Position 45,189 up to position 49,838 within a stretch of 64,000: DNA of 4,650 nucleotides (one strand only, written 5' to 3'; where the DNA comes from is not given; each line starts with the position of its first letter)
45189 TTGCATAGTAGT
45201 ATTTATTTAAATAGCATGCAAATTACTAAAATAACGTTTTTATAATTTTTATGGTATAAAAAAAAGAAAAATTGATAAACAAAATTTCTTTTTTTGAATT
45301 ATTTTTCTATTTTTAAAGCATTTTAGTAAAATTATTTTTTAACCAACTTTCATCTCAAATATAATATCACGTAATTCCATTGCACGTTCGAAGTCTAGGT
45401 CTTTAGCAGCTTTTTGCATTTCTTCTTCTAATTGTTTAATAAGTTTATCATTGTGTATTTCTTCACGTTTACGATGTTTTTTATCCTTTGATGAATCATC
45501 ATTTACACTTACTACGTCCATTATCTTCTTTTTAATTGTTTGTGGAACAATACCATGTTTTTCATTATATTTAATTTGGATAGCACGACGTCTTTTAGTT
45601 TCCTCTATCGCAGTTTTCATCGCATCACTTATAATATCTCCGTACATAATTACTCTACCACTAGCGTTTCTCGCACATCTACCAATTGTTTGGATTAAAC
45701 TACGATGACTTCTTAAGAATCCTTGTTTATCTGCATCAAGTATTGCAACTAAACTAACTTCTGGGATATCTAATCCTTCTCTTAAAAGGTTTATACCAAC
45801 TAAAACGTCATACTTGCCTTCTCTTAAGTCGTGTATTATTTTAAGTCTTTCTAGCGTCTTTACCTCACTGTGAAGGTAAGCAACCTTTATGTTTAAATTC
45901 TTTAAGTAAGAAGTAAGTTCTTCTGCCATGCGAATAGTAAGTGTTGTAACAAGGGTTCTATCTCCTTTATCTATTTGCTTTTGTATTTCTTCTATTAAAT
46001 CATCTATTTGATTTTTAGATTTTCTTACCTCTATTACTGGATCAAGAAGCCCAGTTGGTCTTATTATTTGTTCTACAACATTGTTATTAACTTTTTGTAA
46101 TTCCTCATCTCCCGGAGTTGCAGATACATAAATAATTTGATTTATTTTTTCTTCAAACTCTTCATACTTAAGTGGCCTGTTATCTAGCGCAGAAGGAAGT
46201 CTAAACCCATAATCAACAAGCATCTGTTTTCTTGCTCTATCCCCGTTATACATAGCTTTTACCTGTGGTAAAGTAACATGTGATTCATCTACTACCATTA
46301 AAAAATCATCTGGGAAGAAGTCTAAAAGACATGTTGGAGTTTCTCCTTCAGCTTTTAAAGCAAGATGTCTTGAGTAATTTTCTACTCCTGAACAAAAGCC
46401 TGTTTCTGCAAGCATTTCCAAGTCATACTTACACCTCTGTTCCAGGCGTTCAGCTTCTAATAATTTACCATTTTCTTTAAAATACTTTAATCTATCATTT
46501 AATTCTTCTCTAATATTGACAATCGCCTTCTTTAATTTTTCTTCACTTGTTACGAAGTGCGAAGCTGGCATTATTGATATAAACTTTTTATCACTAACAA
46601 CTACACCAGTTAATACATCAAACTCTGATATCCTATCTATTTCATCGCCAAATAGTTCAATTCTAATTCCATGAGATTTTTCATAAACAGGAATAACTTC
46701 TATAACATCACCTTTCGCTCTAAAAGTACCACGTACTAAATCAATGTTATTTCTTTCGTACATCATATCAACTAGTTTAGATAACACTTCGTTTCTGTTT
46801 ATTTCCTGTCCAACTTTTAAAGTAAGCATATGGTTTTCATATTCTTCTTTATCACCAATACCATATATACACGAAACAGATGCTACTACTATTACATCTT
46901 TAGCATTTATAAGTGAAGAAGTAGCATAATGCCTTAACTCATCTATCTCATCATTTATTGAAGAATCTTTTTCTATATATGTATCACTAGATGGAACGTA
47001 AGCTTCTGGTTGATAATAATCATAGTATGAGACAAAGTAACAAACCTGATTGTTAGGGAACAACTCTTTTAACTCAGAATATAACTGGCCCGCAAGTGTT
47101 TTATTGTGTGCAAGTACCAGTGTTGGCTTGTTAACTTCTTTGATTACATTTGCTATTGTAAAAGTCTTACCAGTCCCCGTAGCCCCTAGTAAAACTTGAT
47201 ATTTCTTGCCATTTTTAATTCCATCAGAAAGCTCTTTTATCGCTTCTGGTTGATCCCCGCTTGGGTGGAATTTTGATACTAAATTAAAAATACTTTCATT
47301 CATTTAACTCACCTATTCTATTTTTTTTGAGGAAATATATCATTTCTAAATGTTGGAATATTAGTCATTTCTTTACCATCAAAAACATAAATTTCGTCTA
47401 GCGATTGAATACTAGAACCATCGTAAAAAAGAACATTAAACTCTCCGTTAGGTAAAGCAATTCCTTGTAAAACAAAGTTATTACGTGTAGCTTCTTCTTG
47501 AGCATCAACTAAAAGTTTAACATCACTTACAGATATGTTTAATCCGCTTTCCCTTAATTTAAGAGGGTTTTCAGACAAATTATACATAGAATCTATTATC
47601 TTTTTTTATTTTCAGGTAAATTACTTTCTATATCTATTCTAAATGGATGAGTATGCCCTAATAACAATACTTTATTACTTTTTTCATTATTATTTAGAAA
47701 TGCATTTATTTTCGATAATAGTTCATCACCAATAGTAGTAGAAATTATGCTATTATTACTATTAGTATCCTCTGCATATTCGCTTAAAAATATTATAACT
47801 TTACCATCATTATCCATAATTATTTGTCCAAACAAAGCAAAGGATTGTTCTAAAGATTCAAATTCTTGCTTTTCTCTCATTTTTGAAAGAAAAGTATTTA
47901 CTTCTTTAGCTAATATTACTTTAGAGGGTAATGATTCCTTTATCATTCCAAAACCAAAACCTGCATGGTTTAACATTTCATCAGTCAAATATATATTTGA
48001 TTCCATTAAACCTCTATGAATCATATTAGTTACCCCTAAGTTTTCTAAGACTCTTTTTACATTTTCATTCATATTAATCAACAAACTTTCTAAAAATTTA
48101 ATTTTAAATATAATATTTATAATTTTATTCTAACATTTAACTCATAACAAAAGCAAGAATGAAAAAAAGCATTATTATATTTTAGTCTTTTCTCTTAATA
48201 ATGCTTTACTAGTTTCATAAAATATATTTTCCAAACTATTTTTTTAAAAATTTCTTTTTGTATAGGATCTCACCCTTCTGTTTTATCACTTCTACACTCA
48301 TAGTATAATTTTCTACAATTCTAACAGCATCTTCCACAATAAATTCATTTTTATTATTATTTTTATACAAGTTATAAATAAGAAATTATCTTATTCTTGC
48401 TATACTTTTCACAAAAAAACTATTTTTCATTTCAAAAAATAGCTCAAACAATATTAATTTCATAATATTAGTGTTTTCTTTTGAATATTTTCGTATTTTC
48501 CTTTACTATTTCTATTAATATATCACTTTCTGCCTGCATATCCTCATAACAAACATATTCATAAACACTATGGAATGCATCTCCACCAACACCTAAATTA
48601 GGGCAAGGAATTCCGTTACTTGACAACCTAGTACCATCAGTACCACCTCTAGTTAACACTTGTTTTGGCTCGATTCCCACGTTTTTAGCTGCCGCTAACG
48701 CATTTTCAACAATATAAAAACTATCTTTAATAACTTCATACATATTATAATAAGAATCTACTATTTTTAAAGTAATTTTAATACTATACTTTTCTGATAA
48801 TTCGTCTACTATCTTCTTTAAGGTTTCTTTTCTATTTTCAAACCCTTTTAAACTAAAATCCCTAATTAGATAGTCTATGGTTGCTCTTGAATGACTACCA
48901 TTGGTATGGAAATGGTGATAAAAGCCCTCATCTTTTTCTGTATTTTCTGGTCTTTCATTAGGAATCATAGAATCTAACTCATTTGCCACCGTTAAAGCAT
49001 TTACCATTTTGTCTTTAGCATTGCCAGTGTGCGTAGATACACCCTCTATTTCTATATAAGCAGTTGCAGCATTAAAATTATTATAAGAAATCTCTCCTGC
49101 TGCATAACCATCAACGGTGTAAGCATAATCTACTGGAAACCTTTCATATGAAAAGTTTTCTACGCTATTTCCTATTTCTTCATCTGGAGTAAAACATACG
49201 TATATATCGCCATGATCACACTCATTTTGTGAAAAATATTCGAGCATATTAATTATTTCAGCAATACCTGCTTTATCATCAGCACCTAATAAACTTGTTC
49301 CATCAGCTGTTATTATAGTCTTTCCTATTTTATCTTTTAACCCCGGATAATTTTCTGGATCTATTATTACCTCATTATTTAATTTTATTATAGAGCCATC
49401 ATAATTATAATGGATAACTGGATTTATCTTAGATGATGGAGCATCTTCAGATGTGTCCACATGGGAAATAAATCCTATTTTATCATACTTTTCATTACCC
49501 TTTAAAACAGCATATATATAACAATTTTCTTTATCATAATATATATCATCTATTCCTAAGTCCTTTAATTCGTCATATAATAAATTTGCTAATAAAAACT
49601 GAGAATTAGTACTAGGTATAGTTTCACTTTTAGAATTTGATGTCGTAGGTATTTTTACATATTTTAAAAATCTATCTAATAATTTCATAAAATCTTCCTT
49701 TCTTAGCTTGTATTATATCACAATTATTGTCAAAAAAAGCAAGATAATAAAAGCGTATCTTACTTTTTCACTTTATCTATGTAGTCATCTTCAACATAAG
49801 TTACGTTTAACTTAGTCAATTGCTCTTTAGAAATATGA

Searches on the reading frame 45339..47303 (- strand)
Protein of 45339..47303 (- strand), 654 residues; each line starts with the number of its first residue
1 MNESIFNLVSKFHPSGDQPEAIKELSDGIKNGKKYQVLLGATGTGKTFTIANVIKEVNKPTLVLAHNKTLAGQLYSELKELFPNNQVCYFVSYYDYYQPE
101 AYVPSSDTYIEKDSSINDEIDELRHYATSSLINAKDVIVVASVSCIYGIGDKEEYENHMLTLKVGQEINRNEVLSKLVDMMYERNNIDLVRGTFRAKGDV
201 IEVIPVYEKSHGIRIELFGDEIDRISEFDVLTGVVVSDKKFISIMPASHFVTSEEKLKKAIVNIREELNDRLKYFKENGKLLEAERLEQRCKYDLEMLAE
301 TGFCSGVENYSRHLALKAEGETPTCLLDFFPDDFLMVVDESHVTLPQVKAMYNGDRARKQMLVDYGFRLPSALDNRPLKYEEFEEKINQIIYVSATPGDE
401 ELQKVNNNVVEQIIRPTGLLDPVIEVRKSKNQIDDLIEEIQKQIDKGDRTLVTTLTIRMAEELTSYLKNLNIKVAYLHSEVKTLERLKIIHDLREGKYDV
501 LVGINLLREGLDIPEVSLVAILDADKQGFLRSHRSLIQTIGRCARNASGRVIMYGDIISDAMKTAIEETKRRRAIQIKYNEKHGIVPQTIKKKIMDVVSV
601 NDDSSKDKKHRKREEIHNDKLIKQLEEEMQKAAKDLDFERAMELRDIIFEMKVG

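Call 31: search_protein_families(library=ncbifam, proteins=[window:45339-47303:-], max_evalue=1e-10)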
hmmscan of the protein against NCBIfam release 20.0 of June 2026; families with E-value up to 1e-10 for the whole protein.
window:45339-47303:- (654 aa): 7 families
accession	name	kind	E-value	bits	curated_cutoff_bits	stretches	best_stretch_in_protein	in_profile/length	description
NF003673.1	PRK05298.1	equivalog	0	1061.1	743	1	6-652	2-651/653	excinuclease ABC subunit UvrB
TIGR00631.1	uvrb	equivalog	0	1054.9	750.1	1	6-652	2-658/658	excinuclease ABC subunit UvrB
TIGR00580.2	mfd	equivalog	1.2e-23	83.5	800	1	177-406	1-200/907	transcription-repair coupling factor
NF007966.0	PRK10689.1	equivalog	1.8e-15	55.8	1329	0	38-267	19-234/1148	transcription-repair coupling factor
NF053632.1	heli_RadD_YejH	equivalog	9e-12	44.1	720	0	426-549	229-345/573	DNA repair helicase RadD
TIGR00643.1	recG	equivalog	1.2e-11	44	659.4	0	440-547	441-554/629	ATP-dependent DNA helicase RecG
NF004069.0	PRK05580.2-1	equivalog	2.6e-11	42.7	767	0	456-554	389-494/612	primosomal protein N'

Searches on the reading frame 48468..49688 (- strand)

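Call 31: search_protein_families(library=ncbifam, proteins=[window:48468-49688:-], max_evalue=1e-10)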
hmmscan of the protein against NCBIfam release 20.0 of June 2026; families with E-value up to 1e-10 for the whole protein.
window:48468-49688:- (406 aa): 7 families
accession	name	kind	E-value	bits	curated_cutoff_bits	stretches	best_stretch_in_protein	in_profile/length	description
NF003976.0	PRK05469.1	subfamily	1.2e-148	495.3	255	1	2-399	4-406/409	tripeptide aminopeptidase PepT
NF009920.0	PRK13381.1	subfamily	4.9e-128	427.5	293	1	2-400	8-410/412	peptidase T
TIGR01882.1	peptidase-T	equivalog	3.9e-124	414.7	285.75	1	2-399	4-407/410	peptidase T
TIGR01883.1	PepT-like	hypoth_equivalog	1.6e-36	126.1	274.25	1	116-395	79-360/361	peptidase T-like protein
NF006400.0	PRK08651.1-3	equivalog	7e-13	48.1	374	0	284-397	292-405/410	succinyl-diaminopimelate desuccinylase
TIGR01910.1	DapE-ArgE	subfamily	8e-11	41.8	217.6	0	137-388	105-371/373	ArgE/DapE family deacylase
NF006399.0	PRK08651.1-2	equivalog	8.1e-11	41.6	381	0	298-396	304-402/405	succinyl-diaminopimelate desuccinylase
